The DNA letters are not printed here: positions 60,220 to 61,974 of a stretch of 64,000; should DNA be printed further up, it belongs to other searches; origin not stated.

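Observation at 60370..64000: Adjacent dockerin-bearing giant protein and cohesin-like membrane-anchored protein: a candidate cohesin-dockerin surface assembly system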

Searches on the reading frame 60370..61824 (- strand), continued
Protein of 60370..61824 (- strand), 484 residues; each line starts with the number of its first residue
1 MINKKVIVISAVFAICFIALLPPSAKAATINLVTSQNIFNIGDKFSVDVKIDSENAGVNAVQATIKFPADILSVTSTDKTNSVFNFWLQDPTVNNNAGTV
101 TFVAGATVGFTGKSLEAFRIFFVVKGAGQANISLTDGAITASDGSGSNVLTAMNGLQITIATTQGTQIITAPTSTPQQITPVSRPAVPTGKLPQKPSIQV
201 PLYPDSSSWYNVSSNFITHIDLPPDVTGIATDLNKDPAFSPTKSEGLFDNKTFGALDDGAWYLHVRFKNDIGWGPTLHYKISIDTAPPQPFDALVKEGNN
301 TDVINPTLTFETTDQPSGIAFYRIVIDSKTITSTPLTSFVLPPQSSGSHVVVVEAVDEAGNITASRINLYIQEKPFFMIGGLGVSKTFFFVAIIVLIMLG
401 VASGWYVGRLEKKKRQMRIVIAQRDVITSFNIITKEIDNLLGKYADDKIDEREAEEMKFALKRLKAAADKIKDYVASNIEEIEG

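Call 25: predict_structure(alignment_id=A1)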
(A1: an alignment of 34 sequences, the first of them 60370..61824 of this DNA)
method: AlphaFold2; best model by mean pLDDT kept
length: 484 residues; sequences in the alignment: 34
mean_pLDDT: 80.6   pTM: 0.60
mean pLDDT of the five models: 80.6, 80.1, 78.5, 73.4, 70.4
residues with pLDDT >= 90: 132; 70-90: 271; 50-70: 57; < 50: 24
segments of 3 or more residues with pLDDT < 50: 20-25, 164-178
pLDDT, mean of each block of 10 residues (from residue 1): 63 66 59 80 87 83 93 91 80 93 87 86 88 91 81 84 43 41 66 86 90 85 87 92 85 84 91 92 88 91 92 88 91 93 90 91 90 76 72 84 83 73 70 74 64 72 75 68 57
secondary structure, 60 per line:
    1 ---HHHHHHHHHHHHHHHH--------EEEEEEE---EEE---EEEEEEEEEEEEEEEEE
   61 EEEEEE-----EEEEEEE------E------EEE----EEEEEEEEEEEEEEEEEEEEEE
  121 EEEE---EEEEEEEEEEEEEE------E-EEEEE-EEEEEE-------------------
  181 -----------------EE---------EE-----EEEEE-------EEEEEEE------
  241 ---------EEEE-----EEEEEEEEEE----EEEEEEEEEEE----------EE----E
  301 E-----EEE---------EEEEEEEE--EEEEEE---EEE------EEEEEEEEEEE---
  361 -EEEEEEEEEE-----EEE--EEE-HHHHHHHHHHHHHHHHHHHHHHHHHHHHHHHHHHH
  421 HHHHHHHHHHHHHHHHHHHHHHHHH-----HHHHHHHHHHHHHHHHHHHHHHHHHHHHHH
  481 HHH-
elements in order: H4-19 E28-34 E38-40 E44-66 E72-78 E92-94 E99-124 E128-141 E150-154 E156-161 E216-220 E228-234 E250-253 E259-268 E273-283 E307-309 E319-326 E329-334 E338-340 E347-357 E362-371 E377-379 E382-384 H386-445 H451-483

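Call 28: fold_search(model_id=the predicted structure, library=pdb)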
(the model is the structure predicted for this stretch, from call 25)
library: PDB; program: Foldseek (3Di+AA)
matches with E <= 10: 1806; with E <= 0.001: 431
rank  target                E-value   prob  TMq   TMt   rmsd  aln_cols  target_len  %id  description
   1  2w1n                  2.7e-11  1.00  0.22  0.44  21.9       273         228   13  cohesin and fibronectin type-III double module construct from the Clostridium perfringens glycoside hydrolase GH84C (released 2009-02-03)
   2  2yn3_C                1.5e-09  1.00  0.30  0.48  27.3       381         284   13  Structural insight into the giant calcium-binding adhesin SiiE: implications for the adhesion of Salmonella enterica t (released 2013-04-03)
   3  3l8q_D                5.0e-09  1.00  0.22  0.31  13.9       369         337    8  Structure analysis of the type II cohesin dyad from the adaptor ScaA scaffoldin of Acetivibrio cellulolyticus (released 2010-05-05)
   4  9ro7_D                5.0e-09  1.00  0.19  0.26  26.1       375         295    9  Crystal structure of human CD22 Ig domains 1-3 in complex with modified sialoside 7-012 (released 2025-12-10)
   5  8beg_A                5.3e-09  1.00  0.18  0.15  33.2       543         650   10  Structure of Ig-like domains from PrgB (released 2022-11-30)
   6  2yn5_B                8.5e-09  1.00  0.29  0.46  27.9       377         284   14  Structural insight into the giant calcium-binding adhesin SiiE: implications for the adhesion of Salmonella enterica t (released 2013-04-03)
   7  8beg_B                9.9e-09  1.00  0.19  0.15  33.0       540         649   10  Structure of Ig-like domains from PrgB (released 2022-11-30)
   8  8cka_A                2.3e-08  1.00  0.22  0.22  25.3       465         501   11  Deinococcus radidurans HPI S-layer (released 2023-04-19)
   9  2yn3_A                2.4e-08  1.00  0.29  0.49  26.4       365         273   13  Structural insight into the giant calcium-binding adhesin SiiE: implications for the adhesion of Salmonella enterica t (released 2013-04-03)
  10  9rm3_C                2.5e-08  1.00  0.18  0.25  26.0       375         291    9  Crystal structure of human CD22 Ig domains 1-3 in complex with modified sialoside 17 (released 2026-01-28)
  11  3l8q_A                2.7e-08  1.00  0.23  0.32  13.3       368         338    9  Structure analysis of the type II cohesin dyad from the adaptor ScaA scaffoldin of Acetivibrio cellulolyticus (released 2010-05-05)
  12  3l8q_C                3.3e-08  1.00  0.23  0.32  13.7       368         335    9  Structure analysis of the type II cohesin dyad from the adaptor ScaA scaffoldin of Acetivibrio cellulolyticus (released 2010-05-05)
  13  6kgf_C                3.9e-08  1.00  0.23  0.68   4.1       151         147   13  Crystal structure of CaDoc0917(R16D)-CaCohA2 complex at pH 8.2 (released 2020-07-08)
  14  6tpw                  4.3e-08  1.00  0.16  0.20  30.1       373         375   12  Crystal structures of FNIII domain one through four of the human leucocyte common antigen-related protein ( LAR) (released 2020-05-13)
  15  2a74_A                4.3e-08  1.00  0.14  0.11  22.0       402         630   12  Human Complement Component C3c (released 2005-09-27)
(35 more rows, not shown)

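Call 32: find_related_loci(query=A1, collection=genome_contigs, flank=10000)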
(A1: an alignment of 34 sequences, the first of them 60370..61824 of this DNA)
Query A1 (484 aa) in genome_contigs; peptide patterns used: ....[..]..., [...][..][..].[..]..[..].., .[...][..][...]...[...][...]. (x = any residue, [..] = any of these).
233 stretches matched a pattern; 112 encode a relative of the query (tblastn E <= 1e-3); the best 80 are kept; 80 distinct loci.
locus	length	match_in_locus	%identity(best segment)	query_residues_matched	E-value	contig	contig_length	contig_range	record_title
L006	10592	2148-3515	62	15-478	0e+0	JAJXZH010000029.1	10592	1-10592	MAG: bacterium isolate BP7.bin44 NODE_10899_length_10592_cov_1.508935, whole genome shotgun sequence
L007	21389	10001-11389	61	3-478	0e+0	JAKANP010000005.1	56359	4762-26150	MAG: bacterium isolate WY5.bin78 NODE_797_length_56359_cov_2.097702, whole genome shotgun sequence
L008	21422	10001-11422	51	2-483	7e-157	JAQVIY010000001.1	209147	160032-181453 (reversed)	MAG: Candidatus Paceibacterota bacterium isolate STE_50 NODE_69_length_209147_cov_10.986523_Sandtown_E, whole genome sho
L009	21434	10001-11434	49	2-482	1e-146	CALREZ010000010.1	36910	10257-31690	MAG: Candidatus Nomurabacteria bacterium isolate Ike-200m-9 genome assembly, contig: Ike-200-c576, whole genome shotgun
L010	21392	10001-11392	51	16-482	6e-150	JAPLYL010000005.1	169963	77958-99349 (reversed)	MAG: Candidatus Parcubacteria bacterium isolate LacPavin_0920_WC57_MAG_42_180 LacPavin_0920_WC57_scaffold_165034, whole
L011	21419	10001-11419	50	4-483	3e-144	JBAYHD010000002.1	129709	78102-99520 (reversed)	MAG: Candidatus Paceibacterota bacterium isolate SO_2016_GW1_141 scaffold00310_OW334_2016, whole genome shotgun sequence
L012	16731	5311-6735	47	3-483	3e-144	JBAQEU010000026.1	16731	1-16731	MAG: Minisyncoccia bacterium isolate MFD12003_ilm_asm_bin73 k127_12057, whole genome shotgun sequence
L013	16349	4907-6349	51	2-482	2e-143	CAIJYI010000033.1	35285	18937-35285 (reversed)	uncultured bacterium isolate KR_bin-0332 genome assembly, contig: bin-0332:33/45, whole genome shotgun sequence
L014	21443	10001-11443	48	1-484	1e-143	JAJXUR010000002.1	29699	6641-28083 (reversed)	MAG: bacterium isolate BP5.bin107 NODE_2393_length_29699_cov_1.467537, whole genome shotgun sequence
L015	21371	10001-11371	46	21-483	3e-140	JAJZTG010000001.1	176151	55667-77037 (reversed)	MAG: bacterium isolate SKS3.bin68 NODE_87_length_176151_cov_5.614246, whole genome shotgun sequence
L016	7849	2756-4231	44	2-483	3e-137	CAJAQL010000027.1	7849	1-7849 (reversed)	MAG: uncultured Parcubacteria group bacterium isolate B-4_bin-014 genome assembly, contig: bin-014:27/38, whole genome s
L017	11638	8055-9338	46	70-483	2e-125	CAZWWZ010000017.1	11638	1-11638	MAG TPA_asm: uncultured Candidatus Saccharibacteria bacterium isolate binchicken_co3_549 genome assembly, contig: NODE_1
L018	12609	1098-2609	39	6-482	1e-119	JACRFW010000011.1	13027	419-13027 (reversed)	MAG: Candidatus Magasanikbacteria bacterium isolate NC_groundwater_1735_Pr3_B-0.1um_49_411 SR-2_scaffold_141_524976, who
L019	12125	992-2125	52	6-390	2e-116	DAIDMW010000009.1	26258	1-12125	MAG TPA_asm: Candidatus Colwellbacteria bacterium isolate clean1865 NODE_9_length_26258_cov_11.429701, whole genome shot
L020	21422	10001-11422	44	10-483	8e-115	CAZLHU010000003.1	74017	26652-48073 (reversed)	MAG TPA_asm: uncultured Candidatus Saccharibacteria bacterium isolate binchicken_co3_595 genome assembly, contig: NODE_9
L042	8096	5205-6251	46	9-361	5e-98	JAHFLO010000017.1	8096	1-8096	MAG: Candidatus Harrisonbacteria bacterium isolate nzgw435 NODE_3457_length_8097_cov_7.990221, whole genome shotgun sequ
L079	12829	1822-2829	43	27-369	3e-86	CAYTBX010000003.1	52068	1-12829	MAG TPA_asm: uncultured Candidatus Saccharibacteria bacterium isolate ERP113451_co1_2 genome assembly, contig: NODE_513_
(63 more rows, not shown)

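Call 49: search_protein_representatives(alignment_id=A1)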
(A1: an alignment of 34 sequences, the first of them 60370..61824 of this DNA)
Query: 34 sequences, 479 profile positions. Proteins with E-value up to 0.001 (for the whole library): 20002; up to 1e-10: 8891; up to 1e-30: 2258. The best 150 are listed.
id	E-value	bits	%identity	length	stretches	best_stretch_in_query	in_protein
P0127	0.0e+00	1618.7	-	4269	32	250-364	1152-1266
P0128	2.0e-269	910.3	-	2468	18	250-366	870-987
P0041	2.2e-226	768.4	-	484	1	3-478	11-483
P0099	4.7e-198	675.0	-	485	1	5-479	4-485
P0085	5.7e-197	671.4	-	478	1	1-479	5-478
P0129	9.9e-196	667.3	-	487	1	10-478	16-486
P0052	7.2e-185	631.5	-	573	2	8-377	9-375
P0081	8.0e-178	608.2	-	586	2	7-377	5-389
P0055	1.7e-176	603.9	-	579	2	1-367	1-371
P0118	6.8e-176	601.9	-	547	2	8-377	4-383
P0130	1.0e-173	594.7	-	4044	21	275-368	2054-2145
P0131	4.3e-173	592.7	-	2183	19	276-379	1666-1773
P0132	1.5e-171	587.5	-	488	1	7-478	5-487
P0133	6.3e-169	578.9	-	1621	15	276-366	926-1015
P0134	2.3e-168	577.0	-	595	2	11-370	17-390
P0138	3.9e-166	569.7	-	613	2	7-373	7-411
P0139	8.5e-166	568.6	-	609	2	11-361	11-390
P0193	3.6e-130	451.1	-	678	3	7-328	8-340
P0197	5.6e-127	440.6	-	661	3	11-328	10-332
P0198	3.5e-126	438.0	-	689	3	1-330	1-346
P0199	4.1e-126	437.7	-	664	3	15-328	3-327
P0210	1.1e-121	423.2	-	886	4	12-369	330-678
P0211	2.0e-120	419.0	-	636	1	4-375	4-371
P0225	7.7e-114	397.2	-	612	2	9-370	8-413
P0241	2.6e-105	369.1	-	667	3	6-326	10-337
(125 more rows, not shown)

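Call 59: search_protein_families(library=pfam, proteins=[L001:2-5587:+, L003:5310-9968:+, L005:6068-9988:+], max_evalue=0.001)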
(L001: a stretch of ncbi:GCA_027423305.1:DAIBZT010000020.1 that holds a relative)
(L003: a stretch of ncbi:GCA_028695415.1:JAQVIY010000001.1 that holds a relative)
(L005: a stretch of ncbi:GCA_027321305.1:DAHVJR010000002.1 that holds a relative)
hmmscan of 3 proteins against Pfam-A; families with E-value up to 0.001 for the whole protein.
L001:2-5587:+ (1862 aa): 1 family
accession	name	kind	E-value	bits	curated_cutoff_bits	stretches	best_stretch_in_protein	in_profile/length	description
PF00404.24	Dockerin_1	-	1.9e-06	28.4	22.9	1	1808-1859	2-56/57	Dockerin type I domain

L003:5310-9968:+ (1553 aa): 2 families
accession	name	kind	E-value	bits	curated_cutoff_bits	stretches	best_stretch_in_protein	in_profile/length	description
PF00404.24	Dockerin_1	-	3.8e-05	24.2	22.9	1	1500-1551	2-56/57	Dockerin type I domain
PF10162.14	G8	-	6.1e-05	23.3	22.9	0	44-86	1-42/124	G8 domain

L005:6068-9988:+ (1307 aa): 3 families
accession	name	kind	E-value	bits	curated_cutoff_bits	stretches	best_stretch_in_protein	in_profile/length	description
PF01344.31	Kelch_1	-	0.00012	22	20.1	0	908-929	22-43/46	Kelch motif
PF07646.21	Kelch_2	-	0.00016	21.9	21.3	0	461-483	24-46/48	Kelch motif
PF18565.7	Glyco_hydro2_C5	-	0.00093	19.5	32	0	975-1011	18-54/103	Glycoside hydrolase family 2 C-terminal domain 5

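Call 75: search_protein_families(library=pfam, proteins=[L042:5193-7121:+, L079:1756-3675:+], max_evalue=0.01)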
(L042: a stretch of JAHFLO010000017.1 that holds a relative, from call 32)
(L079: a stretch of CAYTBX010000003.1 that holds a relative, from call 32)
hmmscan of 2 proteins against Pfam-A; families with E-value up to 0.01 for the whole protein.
L042:5193-7121:+ (643 aa): 7 families
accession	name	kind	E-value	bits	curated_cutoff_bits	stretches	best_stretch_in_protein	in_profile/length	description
PF13426.13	PAS_9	-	8e-17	61.8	27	1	540-637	2-97/103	PAS domain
PF00989.32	PAS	-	6.3e-15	55.6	22.6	1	540-637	12-109/113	PAS fold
PF08447.18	PAS_3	-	9.7e-11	42.2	25.6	1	551-637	1-88/89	PAS fold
PF08448.16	PAS_4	-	1.4e-09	38.6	23.1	1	536-636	2-100/110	PAS fold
PF19077.6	Big_13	-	2.6e-06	28.3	27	0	408-448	50-90/102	Bacterial Ig-like domain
PF00963.24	Cohesin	-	7.5e-06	26.6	24.1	1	45-143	18-124/139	Cohesin domain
PF13188.13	PAS_8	-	0.006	16.9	21.8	0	535-579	7-48/65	PAS domain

L079:1756-3675:+ (640 aa): 5 families
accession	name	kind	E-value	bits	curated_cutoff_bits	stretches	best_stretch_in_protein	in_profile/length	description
PF13426.13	PAS_9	-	1.8e-16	60.7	27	1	537-634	2-97/103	PAS domain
PF00989.32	PAS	-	4e-15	56.2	22.6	1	537-633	12-108/113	PAS fold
PF08447.18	PAS_3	-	5.2e-11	43.1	25.6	1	548-634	1-88/89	PAS fold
PF08448.16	PAS_4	-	6.2e-09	36.5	23.1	1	533-633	2-101/110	PAS fold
PF19077.6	Big_13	-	2.6e-08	34.7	27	0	384-443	31-88/102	Bacterial Ig-like domain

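Call 79: search_protein_families(library=pfam, proteins=[P0193, P0197, P0198, P0199, P0211, P0241, P0138, P0139, P0225, P0210], max_evalue=0.001)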
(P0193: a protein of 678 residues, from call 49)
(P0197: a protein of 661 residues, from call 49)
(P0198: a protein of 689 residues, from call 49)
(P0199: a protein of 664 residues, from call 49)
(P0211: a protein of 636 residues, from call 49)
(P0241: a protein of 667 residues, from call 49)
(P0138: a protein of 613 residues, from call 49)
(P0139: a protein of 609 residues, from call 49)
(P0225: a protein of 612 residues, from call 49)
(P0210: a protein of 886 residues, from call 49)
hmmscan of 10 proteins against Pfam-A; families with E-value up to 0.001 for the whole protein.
P0193 (678 aa): 3 families
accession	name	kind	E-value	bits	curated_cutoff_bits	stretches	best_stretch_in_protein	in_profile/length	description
PF08239.17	SH3_3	-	2.6e-14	53.6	27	1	369-419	2-53/54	Bacterial SH3 domain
PF19077.6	Big_13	-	1.6e-06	29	27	0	498-559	33-92/102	Bacterial Ig-like domain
PF06347.19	SH3_4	-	5e-05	23.4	24.1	1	370-414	5-49/56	Bacterial SH3 domain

P0197 (661 aa): 4 families
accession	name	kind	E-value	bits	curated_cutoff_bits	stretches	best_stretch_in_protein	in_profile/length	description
PF08239.17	SH3_3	-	7.3e-10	39.3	27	1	354-403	2-52/54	Bacterial SH3 domain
PF07495.19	Y_Y_Y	-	1.3e-06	28.6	26.6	1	416-452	26-62/65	Y_Y_Y domain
PF19077.6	Big_13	-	2.7e-06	28.2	27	0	501-543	55-95/102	Bacterial Ig-like domain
PF06347.19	SH3_4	-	7.7e-05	22.8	24.1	1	354-399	4-49/56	Bacterial SH3 domain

P0198 (689 aa): 5 families
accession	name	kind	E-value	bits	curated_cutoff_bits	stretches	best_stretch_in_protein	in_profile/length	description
PF08239.17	SH3_3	-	1.2e-12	48.2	27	1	377-430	2-54/54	Bacterial SH3 domain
PF19077.6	Big_13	-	6.9e-09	36.6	27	1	502-570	28-94/102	Bacterial Ig-like domain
PF00963.24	Cohesin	-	2.9e-05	24.7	24.1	1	41-154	12-133/139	Cohesin domain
PF13620.12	CarboxypepD_reg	-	8.7e-05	23.2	32.3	0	506-560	10-57/82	Carboxypeptidase regulatory-like domain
PF18981.6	InlK_D3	-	0.00014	22.3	25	0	440-472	34-66/75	Internalin K domain (D3/D4)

P0199 (664 aa): 2 families
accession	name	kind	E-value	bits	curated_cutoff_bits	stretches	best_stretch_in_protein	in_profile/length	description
PF19077.6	Big_13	-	4.4e-12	46.8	27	2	381-455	24-100/102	Bacterial Ig-like domain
PF08239.17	SH3_3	-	4.6e-10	40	27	1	355-404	2-52/54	Bacterial SH3 domain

P0211 (636 aa): 6 families
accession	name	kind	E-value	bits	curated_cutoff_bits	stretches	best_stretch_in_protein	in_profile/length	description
PF13426.13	PAS_9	-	9.8e-15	55.1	27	1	532-633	2-101/103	PAS domain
PF00989.32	PAS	-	2e-13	50.7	22.6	1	527-629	7-109/113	PAS fold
PF08447.18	PAS_3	-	1.1e-08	35.6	25.6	1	544-629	2-88/89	PAS fold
PF08448.16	PAS_4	-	2.2e-08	34.7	23.1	1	528-629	2-101/110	PAS fold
PF00963.24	Cohesin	-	0.00015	22.5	24.1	1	38-159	10-139/139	Cohesin domain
PF19077.6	Big_13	-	0.00034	21.5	27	0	294-361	26-99/102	Bacterial Ig-like domain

P0241 (667 aa): 4 families
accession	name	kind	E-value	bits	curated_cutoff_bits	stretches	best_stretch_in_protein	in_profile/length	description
PF08239.17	SH3_3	-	9.2e-13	48.6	27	1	362-411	2-53/54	Bacterial SH3 domain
PF19077.6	Big_13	-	6.2e-09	36.7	27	1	484-547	33-94/102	Bacterial Ig-like domain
PF06347.19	SH3_4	-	9.4e-07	29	24.1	1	363-406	5-49/56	Bacterial SH3 domain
PF07495.19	Y_Y_Y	-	9.4e-05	22.7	26.6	0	414-458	17-62/65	Y_Y_Y domain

P0138 (613 aa): 1 family
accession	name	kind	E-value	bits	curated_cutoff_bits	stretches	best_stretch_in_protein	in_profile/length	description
PF19077.6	Big_13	-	1e-06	29.6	27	0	438-489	41-90/102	Bacterial Ig-like domain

P0139 (609 aa): 2 families
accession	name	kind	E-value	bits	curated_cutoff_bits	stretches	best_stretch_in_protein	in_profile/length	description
PF00963.24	Cohesin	-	5.6e-10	40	24.1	1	37-152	8-133/139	Cohesin domain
PF19077.6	Big_13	-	2.3e-07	31.7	27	1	417-485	26-91/102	Bacterial Ig-like domain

P0225 (612 aa): 1 family
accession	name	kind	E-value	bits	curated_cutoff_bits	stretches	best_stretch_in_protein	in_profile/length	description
PF19077.6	Big_13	-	1e-10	42.4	27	1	353-409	37-100/102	Bacterial Ig-like domain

P0210 (886 aa): 1 family
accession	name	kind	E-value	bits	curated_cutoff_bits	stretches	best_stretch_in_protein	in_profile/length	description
PF19077.6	Big_13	-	3.1e-14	53.8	27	1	697-764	30-95/102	Bacterial Ig-like domain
